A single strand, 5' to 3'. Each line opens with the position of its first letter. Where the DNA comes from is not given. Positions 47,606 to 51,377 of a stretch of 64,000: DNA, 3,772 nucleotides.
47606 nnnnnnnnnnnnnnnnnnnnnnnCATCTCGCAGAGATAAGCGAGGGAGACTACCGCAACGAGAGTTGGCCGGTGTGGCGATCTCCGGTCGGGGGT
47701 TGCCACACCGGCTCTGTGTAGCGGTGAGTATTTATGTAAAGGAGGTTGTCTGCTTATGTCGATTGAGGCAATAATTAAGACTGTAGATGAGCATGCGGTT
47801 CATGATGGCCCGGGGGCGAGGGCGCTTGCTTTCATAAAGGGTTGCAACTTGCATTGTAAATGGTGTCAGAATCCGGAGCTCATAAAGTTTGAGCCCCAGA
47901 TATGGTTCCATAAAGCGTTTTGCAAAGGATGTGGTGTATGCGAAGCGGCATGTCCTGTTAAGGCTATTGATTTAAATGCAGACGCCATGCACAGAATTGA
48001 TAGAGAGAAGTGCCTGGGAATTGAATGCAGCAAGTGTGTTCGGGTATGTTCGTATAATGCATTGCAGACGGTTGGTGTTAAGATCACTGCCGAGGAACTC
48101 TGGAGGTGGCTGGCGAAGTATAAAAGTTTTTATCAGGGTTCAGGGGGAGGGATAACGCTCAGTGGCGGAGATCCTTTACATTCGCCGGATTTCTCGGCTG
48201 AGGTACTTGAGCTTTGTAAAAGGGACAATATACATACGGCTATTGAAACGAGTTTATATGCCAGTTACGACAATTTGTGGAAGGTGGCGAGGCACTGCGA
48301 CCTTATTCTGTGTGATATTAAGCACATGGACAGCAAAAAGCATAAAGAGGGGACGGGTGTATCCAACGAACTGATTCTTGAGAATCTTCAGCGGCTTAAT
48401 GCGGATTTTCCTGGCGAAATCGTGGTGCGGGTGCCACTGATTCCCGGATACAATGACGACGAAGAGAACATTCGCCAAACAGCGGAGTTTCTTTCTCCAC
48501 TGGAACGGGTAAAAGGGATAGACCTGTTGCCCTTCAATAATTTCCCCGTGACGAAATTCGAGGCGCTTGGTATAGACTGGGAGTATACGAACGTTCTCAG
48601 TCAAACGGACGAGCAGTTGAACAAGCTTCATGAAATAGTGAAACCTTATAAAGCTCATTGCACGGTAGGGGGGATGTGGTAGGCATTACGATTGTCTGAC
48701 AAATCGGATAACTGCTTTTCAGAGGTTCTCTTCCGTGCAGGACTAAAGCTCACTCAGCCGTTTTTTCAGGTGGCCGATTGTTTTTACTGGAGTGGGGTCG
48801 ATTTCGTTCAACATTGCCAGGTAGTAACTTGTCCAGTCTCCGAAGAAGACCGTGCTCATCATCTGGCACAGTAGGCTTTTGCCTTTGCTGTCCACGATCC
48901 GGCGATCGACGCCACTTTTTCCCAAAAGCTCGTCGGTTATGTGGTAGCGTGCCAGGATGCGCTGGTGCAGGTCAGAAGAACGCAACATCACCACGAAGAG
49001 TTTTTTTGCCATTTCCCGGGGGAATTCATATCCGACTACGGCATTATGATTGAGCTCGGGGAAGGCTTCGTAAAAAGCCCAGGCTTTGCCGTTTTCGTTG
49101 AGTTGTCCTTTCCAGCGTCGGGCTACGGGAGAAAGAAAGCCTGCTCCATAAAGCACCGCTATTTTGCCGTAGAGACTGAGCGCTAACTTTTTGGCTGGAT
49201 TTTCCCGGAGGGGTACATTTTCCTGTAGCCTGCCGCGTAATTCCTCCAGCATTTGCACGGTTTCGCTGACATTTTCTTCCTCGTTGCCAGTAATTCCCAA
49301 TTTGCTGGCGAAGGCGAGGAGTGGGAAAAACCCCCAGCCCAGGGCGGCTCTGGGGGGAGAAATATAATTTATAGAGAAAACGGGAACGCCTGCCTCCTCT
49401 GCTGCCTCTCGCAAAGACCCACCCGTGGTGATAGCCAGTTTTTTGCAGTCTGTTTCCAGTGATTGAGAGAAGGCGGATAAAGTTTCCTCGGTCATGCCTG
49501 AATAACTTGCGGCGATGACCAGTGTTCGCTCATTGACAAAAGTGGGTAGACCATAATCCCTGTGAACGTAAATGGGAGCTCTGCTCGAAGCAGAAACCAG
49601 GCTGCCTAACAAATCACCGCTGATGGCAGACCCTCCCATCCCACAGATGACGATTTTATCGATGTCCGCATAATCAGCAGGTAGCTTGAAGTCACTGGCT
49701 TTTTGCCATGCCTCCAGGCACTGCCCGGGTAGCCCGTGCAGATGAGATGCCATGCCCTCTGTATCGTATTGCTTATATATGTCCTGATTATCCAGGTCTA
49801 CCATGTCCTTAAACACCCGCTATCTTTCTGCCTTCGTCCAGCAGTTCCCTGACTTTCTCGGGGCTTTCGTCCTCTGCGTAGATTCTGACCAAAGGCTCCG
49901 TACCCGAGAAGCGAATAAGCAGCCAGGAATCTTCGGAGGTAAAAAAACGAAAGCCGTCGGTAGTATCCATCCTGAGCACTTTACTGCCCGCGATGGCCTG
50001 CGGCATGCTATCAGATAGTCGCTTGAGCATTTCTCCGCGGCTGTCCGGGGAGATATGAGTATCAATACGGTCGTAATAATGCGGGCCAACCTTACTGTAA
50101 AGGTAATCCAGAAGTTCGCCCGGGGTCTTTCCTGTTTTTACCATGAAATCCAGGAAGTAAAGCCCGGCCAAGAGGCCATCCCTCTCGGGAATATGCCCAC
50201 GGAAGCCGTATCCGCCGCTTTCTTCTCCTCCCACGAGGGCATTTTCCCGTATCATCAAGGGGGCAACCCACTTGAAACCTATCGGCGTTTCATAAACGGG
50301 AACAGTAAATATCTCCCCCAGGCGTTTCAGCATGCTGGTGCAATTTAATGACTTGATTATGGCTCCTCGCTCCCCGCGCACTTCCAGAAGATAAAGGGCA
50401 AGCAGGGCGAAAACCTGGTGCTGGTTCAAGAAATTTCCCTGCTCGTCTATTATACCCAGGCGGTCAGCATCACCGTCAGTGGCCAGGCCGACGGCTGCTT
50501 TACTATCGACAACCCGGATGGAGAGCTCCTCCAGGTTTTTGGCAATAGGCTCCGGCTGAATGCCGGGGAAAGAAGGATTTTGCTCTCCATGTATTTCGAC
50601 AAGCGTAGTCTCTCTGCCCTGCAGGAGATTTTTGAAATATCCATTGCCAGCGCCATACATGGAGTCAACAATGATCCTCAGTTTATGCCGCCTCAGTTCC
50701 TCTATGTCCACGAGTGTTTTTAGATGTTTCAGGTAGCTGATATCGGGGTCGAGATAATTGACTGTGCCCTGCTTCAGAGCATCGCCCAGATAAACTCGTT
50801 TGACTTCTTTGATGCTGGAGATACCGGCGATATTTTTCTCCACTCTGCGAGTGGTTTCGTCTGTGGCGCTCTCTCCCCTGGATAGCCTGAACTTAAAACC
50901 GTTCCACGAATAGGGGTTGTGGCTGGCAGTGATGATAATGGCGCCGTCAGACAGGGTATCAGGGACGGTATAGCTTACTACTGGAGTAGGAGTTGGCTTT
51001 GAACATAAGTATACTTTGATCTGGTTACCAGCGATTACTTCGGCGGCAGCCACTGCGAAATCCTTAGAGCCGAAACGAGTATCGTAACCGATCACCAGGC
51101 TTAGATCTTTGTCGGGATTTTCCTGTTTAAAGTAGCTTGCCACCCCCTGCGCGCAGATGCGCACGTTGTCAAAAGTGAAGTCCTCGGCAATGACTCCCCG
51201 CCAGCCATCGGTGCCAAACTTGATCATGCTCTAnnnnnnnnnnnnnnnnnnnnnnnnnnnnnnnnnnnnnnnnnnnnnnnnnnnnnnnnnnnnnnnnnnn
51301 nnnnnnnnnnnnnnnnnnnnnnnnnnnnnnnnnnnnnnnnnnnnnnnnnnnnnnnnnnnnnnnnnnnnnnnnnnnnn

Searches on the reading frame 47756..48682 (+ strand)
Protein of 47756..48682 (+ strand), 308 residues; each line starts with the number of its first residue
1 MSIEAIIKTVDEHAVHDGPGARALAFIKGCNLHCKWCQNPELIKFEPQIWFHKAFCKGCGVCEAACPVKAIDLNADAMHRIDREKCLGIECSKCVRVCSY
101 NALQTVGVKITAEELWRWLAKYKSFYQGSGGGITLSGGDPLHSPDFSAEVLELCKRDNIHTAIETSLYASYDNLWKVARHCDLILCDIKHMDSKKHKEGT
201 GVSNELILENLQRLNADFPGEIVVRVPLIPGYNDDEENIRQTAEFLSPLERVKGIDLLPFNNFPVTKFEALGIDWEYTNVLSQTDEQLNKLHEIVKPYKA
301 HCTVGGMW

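Call 3: search_protein_families(library=pfam, proteins=[window:47756-48682:+])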
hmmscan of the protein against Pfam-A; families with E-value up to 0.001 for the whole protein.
window:47756-48682:+ (308 aa): 11 families
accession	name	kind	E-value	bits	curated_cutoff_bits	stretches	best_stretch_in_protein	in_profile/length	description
PF04055.27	Radical_SAM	-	1.1e-19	71.6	29.5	1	98-240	14-163/166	Radical SAM superfamily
PF13353.11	Fer4_12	-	7.5e-11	42.9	22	1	17-197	2-124/137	4Fe-4S single cluster domain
PF00037.32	Fer4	-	3.6e-08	33.3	21.1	1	52-71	4-23/24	4Fe-4S binding domain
PF12837.12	Fer4_6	-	6.8e-08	32.5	25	1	80-103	3-24/24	4Fe-4S binding domain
PF14697.11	Fer4_21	-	4.8e-07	30.2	35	1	52-100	4-53/59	4Fe-4S dicluster domain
PF12838.12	Fer4_7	-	1.3e-06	29.2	27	1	56-102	2-52/52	4Fe-4S dicluster domain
PF13187.11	Fer4_9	-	1.5e-05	25.4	27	1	56-102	2-51/52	4Fe-4S dicluster domain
PF13237.11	Fer4_10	-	5.1e-05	23.6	25.5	1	50-98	3-52/53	4Fe-4S dicluster domain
PF25160.1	LdpA_Fe-S-bd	-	0.00011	22.3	27.6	1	62-106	9-46/49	LdpA Fe-S cluster-binding domain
PF12797.12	Fer4_2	-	0.00031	21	24.5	1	49-68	3-22/22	4Fe-4S binding domain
PF13484.11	Fer4_16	-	0.00067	20.8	30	0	56-86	2-29/66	4Fe-4S double cluster binding domain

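Call 4: search_protein_families(library=ncbifam, proteins=[window:47756-48682:+])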
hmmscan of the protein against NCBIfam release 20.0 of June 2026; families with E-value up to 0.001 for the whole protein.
window:47756-48682:+ (308 aa): 48 families (the best 25 are shown)
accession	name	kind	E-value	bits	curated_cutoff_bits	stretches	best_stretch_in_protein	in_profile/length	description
TIGR02494.1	PFLE_PFLC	subfamily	8.5e-94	314.1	174.35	1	9-296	3-290/293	glycyl-radical enzyme activating protein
TIGR04395.1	cutC_activ_rSAM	equivalog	1.2e-86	290.8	360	1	6-303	6-305/309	choline TMA-lyase-activating enzyme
NF033717.2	HPDL_rSAM_activ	equivalog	7.3e-86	288.2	420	1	5-305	4-306/311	4-hydroxyphenylacetate decarboxylase activase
NF043069.1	T4HPD_activ_SAM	equivalog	3.9e-84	282.5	425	1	6-306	3-299/299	trans-4-hydroxy-L-proline dehydratase activase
NF048010.1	SfplDhtActHpsHDes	equivalog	6.7e-82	274.6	430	1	6-294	7-297/298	(2S)-3-sulfopropanediol dehydratase activating enzyme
NF033719.1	ind_deCO2_activ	equivalog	1.3e-81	274.3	425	1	7-303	3-301/302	indoleacetate decarboxylase activase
NF048008.1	SfplDhtActHpfHKleb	equivalog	4.7e-75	252.8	500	1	7-305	2-306/308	(2S)-3-sulfopropanediol dehydratase activating enzyme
TIGR04003.1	rSAM_BssD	equivalog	1.8e-61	208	496.45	1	6-306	2-308/314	[benzylsuccinate synthase]-activating enzyme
TIGR02493.1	PFLA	equivalog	8.8e-56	188.9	231.75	2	89-296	27-233/235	pyruvate formate-lyase-activating protein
NF007483.0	PRK10076.1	equivalog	9.9e-53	179.2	326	2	55-306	43-292/292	[formate-C-acetyltransferase]-activating enzyme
NF008356.0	PRK11145.1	equivalog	2.5e-42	144.9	375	2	91-300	34-242/246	pyruvate formate lyase 1-activating protein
TIGR04041.1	activase_YjjW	hypoth_equivalog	1.6e-41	142.6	250.2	1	5-296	2-266/276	YjjW family glycine radical enzyme activase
TIGR04337.1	AmmeMemoSam_rS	hypoth_equivalog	1.9e-10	40.2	220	1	138-247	126-235/349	AmmeMemoRadiSam system radical SAM enzyme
TIGR02491.1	NrdG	equivalog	2.1e-09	37.5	126.1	1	10-47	5-42/154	anaerobic ribonucleoside-triphosphate reductase activating protein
NF040864.1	HgcB_ferredoxin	equivalog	2.1e-08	33.9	99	1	51-122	11-81/93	mercury methylation ferredoxin HgcB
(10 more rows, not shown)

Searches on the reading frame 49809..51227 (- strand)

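Call 3: search_protein_families(library=pfam, proteins=[window:49809-51227:-])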
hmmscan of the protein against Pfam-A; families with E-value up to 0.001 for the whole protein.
window:49809-51227:- (472 aa): 4 families
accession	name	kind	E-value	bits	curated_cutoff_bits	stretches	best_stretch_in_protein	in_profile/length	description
PF02878.22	PGM_PMM_I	-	4.3e-37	127.3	22.5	1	2-137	2-135/138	Phosphoglucomutase/phosphomannomutase, alpha/beta/alpha domain I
PF02880.22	PGM_PMM_III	-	8.9e-25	87.5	20.7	1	269-378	2-113/115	Phosphoglucomutase/phosphomannomutase, alpha/beta/alpha domain III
PF02879.22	PGM_PMM_II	-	3.8e-23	82.4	29.3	1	165-264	3-103/103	Phosphoglucomutase/phosphomannomutase, alpha/beta/alpha domain II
PF00408.26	PGM_PMM_IV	-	2.9e-09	37.3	23.1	1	422-465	22-64/68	Phosphoglucomutase/phosphomannomutase, C-terminal domain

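Call 4: search_protein_families(library=ncbifam, proteins=[window:49809-51227:-])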
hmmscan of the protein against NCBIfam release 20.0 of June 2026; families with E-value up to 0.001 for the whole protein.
window:49809-51227:- (472 aa): 7 families
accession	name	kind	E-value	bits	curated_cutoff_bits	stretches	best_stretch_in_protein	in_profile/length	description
TIGR03990.1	Arch_GlmM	equivalog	1.4e-86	291.1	439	1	4-468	4-442/444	phosphoglucosamine mutase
TIGR01455.1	glmM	equivalog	7e-50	170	447.55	1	4-375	1-363/442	phosphoglucosamine mutase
TIGR01132.1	pgm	equivalog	3.6e-47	161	778.05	1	2-465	40-536/546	phosphoglucomutase (alpha-D-glucose-1,6-bisphosphate-dependent)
NF007088.0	PRK09542.1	equivalog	2e-46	158.9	618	1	10-465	18-448/456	phosphomannomutase/phosphoglucomutase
NF005737.0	PRK07564.1-1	equivalog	4.9e-39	134.3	378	1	5-429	17-458/543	alpha-D-glucose phosphate-specific phosphoglucomutase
NF046027.1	PhglucPhmanMutPgmG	equivalog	2.3e-32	112.2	600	1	10-463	16-443/460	phosphoglucomutase/phosphomannomutase PgmG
NF011943.0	PRK15414.1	subfamily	7.7e-23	81.2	801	1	42-455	39-438/456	phosphomannomutase CpsG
